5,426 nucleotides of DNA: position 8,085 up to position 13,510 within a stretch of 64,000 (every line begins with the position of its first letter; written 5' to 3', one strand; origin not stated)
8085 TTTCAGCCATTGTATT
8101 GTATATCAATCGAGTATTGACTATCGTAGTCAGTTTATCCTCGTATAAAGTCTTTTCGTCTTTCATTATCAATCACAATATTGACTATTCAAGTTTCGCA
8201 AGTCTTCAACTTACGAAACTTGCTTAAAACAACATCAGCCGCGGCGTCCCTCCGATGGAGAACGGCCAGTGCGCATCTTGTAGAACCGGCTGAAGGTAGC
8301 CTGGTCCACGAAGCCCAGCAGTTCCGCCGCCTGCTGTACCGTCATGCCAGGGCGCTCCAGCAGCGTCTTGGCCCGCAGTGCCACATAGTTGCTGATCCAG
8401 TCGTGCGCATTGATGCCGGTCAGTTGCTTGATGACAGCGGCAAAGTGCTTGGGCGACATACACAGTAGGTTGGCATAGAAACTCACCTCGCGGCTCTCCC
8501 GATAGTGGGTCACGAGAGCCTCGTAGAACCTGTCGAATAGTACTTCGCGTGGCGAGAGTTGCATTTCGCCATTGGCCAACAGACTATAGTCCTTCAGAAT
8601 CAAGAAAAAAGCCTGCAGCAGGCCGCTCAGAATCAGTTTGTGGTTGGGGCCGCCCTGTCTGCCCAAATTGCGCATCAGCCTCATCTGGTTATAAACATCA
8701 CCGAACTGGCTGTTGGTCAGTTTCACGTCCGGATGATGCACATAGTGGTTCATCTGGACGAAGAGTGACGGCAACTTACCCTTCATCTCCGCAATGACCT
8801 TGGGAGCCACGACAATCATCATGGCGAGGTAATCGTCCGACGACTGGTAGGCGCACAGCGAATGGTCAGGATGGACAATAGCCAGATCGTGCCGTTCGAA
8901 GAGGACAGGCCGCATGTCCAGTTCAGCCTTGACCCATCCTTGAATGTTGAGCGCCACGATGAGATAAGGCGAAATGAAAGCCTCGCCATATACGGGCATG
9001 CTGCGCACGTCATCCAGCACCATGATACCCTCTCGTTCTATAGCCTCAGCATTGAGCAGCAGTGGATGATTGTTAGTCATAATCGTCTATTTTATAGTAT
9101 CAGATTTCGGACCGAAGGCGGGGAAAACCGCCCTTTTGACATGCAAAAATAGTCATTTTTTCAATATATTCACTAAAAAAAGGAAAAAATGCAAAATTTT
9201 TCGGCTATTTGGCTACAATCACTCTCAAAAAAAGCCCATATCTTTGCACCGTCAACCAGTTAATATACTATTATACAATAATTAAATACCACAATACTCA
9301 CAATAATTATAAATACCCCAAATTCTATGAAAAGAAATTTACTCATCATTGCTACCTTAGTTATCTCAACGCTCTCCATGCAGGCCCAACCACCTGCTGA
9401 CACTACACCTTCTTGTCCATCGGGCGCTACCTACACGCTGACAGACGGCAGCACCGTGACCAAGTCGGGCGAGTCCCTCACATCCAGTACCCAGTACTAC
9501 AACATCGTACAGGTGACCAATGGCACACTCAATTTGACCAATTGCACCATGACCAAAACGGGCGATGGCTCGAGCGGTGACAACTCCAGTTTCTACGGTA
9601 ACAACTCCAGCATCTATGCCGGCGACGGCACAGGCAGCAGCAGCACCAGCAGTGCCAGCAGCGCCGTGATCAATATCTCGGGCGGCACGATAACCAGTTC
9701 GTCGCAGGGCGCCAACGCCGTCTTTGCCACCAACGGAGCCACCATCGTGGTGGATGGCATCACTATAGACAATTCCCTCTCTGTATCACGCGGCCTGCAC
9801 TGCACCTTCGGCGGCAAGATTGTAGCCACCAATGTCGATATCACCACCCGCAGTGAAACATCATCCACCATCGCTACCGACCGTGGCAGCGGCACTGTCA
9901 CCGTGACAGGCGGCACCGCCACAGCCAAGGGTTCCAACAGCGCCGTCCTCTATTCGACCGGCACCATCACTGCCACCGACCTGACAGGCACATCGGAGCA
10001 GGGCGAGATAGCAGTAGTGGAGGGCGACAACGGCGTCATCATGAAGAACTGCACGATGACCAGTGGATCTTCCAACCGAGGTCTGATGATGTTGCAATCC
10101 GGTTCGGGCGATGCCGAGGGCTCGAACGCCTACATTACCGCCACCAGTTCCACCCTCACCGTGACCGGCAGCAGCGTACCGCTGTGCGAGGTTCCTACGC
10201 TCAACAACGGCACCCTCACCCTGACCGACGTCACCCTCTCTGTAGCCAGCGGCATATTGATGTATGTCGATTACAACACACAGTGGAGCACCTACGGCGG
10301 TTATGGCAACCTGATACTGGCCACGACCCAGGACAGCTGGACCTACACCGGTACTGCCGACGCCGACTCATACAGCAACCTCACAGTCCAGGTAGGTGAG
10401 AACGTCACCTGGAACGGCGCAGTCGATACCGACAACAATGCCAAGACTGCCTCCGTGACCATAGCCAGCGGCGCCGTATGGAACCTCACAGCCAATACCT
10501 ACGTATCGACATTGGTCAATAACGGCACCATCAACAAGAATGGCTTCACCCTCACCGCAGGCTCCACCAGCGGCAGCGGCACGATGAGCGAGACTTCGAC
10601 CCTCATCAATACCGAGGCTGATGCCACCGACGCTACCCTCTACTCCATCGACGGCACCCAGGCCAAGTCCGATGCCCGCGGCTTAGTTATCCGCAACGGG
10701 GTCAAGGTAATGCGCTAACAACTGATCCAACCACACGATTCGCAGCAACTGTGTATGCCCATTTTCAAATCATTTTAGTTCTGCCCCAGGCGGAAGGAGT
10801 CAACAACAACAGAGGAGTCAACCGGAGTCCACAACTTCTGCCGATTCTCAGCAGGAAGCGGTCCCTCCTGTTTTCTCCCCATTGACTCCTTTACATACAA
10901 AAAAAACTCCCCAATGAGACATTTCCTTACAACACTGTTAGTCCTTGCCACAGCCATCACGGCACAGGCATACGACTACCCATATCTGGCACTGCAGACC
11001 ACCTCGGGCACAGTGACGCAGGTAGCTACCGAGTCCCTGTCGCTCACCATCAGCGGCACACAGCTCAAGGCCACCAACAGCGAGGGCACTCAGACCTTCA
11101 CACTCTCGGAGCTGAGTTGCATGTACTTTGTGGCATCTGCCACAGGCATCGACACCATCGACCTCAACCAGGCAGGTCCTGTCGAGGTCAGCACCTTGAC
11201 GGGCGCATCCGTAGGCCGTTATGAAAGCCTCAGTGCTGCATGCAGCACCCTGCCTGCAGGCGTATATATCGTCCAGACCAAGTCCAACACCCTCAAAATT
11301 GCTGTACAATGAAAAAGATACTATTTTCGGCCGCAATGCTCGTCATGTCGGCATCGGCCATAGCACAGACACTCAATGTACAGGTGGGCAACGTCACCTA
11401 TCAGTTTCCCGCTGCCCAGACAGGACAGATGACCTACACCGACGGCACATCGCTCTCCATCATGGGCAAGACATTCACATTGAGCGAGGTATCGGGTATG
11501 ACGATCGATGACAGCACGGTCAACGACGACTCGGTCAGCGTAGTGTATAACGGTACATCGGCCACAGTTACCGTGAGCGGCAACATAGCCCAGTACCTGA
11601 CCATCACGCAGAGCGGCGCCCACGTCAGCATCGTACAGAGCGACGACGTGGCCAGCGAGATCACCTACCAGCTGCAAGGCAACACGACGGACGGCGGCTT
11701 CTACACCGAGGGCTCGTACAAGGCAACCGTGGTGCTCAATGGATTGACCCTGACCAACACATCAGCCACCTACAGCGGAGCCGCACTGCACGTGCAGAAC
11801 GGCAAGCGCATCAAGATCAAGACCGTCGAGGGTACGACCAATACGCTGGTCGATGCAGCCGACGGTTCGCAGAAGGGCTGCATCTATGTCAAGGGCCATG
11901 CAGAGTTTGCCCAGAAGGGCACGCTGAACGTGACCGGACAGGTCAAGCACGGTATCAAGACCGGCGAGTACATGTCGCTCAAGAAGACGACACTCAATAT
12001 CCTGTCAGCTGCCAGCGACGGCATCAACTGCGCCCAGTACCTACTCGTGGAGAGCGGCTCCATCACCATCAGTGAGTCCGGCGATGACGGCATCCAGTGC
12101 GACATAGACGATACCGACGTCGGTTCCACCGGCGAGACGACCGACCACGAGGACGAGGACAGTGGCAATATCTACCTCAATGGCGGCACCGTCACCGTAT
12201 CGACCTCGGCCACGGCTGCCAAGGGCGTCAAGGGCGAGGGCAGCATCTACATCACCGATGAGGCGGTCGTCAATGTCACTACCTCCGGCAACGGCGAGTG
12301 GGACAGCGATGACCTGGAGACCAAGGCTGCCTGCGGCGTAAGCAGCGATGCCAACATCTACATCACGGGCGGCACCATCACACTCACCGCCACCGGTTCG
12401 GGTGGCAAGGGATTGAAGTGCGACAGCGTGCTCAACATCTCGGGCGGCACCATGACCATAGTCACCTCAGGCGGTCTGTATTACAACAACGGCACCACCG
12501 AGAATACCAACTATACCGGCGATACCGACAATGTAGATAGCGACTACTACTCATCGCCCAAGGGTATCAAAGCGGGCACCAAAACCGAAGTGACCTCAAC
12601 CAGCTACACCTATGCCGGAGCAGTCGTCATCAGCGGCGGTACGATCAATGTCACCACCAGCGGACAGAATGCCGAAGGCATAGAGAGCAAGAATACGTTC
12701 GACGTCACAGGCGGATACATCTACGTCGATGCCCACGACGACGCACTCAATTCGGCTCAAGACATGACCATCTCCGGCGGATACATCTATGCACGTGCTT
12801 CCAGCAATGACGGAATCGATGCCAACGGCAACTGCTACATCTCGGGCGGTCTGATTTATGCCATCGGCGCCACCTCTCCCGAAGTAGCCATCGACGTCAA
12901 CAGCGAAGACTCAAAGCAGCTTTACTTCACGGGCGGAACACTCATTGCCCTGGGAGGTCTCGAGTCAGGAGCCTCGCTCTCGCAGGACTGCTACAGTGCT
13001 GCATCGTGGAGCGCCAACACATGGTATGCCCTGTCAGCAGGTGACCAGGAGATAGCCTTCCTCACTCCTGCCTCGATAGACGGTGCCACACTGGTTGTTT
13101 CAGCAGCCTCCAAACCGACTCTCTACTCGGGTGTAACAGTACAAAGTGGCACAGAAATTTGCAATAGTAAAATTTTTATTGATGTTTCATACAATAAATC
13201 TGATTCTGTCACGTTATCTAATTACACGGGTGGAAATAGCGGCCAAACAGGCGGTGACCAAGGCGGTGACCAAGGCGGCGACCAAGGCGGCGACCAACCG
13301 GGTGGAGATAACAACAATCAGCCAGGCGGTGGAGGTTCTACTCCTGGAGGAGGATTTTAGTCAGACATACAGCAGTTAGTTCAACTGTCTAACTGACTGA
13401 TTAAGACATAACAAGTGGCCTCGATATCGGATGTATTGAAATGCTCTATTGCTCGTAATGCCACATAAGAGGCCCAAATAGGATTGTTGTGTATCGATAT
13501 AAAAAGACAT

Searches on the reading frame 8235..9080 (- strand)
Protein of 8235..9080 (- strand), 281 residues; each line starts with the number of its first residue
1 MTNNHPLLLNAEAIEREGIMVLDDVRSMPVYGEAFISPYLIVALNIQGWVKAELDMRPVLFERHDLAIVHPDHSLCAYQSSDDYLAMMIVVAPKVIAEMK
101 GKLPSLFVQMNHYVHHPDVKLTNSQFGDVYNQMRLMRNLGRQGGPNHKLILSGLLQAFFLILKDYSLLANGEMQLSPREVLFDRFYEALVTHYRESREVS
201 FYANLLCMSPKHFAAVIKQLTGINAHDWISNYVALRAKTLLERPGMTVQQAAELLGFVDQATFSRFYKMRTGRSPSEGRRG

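Call 66: search_protein_families(library=pfam, proteins=[window:8235-9080:-], max_evalue=0.001)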
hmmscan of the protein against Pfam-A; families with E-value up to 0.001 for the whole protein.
window:8235-9080:- (281 aa): 2 families
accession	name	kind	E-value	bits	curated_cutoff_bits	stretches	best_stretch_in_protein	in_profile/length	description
PF12833.13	HTH_18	-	2.4e-20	73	33.6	1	202-280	1-79/80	Helix-turn-helix domain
PF00165.29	HTH_AraC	-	5.3e-07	30.1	26.6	1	245-277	8-39/42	Bacterial regulatory helix-turn-helix proteins, AraC family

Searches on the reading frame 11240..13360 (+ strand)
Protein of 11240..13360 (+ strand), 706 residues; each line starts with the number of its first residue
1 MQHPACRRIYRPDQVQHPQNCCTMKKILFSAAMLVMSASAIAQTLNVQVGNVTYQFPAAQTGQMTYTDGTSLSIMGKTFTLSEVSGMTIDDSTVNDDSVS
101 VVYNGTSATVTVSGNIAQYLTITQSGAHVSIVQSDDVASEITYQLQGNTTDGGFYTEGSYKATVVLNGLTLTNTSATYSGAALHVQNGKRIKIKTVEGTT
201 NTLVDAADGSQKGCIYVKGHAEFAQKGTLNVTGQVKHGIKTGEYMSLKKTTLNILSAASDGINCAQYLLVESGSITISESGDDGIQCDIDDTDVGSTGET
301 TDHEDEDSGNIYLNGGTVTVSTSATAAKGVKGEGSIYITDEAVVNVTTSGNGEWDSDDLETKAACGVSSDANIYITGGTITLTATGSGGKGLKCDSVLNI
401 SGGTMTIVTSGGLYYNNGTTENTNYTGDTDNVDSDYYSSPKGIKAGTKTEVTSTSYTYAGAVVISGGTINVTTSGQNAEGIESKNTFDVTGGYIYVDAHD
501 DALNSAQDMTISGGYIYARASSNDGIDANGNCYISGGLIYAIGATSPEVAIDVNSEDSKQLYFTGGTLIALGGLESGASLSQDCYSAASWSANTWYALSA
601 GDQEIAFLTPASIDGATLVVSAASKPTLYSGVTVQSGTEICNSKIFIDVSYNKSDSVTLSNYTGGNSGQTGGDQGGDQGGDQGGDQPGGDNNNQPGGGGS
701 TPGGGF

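Call 66: search_protein_families(library=pfam, proteins=[window:11240-13360:+], max_evalue=0.001)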
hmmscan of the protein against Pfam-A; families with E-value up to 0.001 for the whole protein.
window:11240-13360:+ (706 aa): 1 family
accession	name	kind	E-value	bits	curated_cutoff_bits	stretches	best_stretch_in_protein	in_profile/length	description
PF14262.12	Cthe_2159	-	3.8e-46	157.9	25.8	2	137-410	7-259/262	Carbohydrate-binding domain-containing protein Cthe_2159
